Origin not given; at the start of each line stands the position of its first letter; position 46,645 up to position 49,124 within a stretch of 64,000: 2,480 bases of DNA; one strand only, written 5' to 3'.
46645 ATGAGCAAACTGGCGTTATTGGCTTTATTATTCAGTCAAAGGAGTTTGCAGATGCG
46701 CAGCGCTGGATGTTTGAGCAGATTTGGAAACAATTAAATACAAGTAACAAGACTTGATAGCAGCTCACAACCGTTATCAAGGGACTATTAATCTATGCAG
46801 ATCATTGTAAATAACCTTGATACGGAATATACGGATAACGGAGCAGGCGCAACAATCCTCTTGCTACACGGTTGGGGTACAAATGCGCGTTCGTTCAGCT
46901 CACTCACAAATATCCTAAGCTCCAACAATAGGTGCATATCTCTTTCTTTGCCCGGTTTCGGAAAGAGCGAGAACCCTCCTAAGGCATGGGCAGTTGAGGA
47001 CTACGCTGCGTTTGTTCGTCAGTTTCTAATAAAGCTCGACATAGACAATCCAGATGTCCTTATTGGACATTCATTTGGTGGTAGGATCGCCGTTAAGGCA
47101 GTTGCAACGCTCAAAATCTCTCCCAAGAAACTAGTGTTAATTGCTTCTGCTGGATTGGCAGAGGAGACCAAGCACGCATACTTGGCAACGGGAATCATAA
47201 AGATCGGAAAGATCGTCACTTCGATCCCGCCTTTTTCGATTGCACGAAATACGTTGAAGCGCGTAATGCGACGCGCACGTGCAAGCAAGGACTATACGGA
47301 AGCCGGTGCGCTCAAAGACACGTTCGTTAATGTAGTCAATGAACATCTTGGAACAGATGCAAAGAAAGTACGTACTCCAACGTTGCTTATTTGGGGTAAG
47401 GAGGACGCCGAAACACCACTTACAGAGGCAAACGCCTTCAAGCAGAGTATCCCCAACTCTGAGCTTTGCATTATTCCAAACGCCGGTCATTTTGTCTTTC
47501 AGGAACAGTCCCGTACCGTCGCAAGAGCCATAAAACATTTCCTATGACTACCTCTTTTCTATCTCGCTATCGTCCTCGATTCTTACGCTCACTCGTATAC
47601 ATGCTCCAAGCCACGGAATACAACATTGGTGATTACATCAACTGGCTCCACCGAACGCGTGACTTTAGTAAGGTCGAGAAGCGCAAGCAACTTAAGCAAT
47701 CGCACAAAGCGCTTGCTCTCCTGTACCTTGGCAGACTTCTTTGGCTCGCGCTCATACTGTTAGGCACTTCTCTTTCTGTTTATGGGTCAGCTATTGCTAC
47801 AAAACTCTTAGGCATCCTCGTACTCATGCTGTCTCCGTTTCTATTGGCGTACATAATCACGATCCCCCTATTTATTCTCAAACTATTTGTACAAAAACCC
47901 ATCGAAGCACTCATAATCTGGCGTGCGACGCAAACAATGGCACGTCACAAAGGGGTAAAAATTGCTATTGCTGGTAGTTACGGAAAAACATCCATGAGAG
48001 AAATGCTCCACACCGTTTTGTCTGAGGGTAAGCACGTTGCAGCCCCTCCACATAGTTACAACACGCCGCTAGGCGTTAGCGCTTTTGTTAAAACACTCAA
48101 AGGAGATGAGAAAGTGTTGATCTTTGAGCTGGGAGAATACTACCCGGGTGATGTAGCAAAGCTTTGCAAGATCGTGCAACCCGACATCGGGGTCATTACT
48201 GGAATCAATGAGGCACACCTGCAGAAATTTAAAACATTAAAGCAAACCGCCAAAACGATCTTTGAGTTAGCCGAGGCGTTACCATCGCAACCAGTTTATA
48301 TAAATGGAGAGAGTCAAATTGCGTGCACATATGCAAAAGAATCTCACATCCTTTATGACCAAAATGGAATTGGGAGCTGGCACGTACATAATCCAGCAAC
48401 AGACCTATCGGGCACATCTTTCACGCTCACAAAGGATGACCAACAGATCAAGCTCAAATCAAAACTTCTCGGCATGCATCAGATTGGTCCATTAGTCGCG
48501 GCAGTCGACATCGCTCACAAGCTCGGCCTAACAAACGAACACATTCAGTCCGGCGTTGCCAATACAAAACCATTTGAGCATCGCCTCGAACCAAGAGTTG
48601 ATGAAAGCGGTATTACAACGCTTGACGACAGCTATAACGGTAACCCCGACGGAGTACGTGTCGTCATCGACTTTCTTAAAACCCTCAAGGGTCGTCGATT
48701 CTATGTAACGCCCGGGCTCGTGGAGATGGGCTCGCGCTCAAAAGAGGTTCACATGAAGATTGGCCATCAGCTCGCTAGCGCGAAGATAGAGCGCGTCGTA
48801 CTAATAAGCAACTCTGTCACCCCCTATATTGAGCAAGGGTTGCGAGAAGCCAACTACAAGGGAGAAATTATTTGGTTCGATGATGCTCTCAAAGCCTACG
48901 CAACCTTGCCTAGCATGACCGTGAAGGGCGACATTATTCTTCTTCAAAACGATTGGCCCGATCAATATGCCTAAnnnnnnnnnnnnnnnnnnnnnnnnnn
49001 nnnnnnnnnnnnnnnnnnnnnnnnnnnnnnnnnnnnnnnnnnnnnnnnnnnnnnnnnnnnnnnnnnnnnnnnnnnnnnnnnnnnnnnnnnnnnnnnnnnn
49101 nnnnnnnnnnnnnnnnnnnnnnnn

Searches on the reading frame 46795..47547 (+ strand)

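Call 85: search_protein_families(library=pfam, proteins=[window:46795-47547:+], max_evalue=0.0001)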
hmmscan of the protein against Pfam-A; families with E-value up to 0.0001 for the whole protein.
window:46795-47547:+ (250 aa): 7 families
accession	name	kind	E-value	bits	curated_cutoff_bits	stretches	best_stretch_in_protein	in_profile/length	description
PF00561.26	Abhydrolase_1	-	2.9e-25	89.8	25.8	2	20-121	2-103/245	alpha/beta hydrolase fold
PF12697.13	Abhydrolase_6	-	9.9e-24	85.6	26.3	1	21-245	1-217/217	Alpha/beta hydrolase family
PF12146.15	Hydrolase_4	-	1.4e-14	54.4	27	1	19-238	5-238/239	Serine aminopeptidase, S33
PF08386.16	Abhydrolase_4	-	1.4e-07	32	21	1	189-250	30-91/103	TAP-like protein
PF06342.18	DUF1057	-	3.6e-06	26.7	21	1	19-124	36-141/297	Alpha/beta hydrolase of unknown function (DUF1057)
PF00975.26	Thioesterase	-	3.3e-05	24.7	26.4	1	20-115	2-99/226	Thioesterase domain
PF03959.19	FSH1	-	7.8e-05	22.9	21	0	87-237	103-204/211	Serine hydrolase (FSH1)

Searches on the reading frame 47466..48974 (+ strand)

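Call 85: search_protein_families(library=pfam, proteins=[window:47466-48974:+], max_evalue=0.0001)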
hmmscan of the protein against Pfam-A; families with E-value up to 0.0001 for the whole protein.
window:47466-48974:+ (502 aa): 2 families
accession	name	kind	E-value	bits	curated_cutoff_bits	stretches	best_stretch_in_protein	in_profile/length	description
PF08245.18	Mur_ligase_M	-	7.9e-24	85.2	24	1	168-347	1-197/200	Mur ligase middle domain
PF02875.26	Mur_ligase_C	-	1.6e-10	42.4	28.4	1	372-493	1-123/127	Mur ligase, glutamate ligase domain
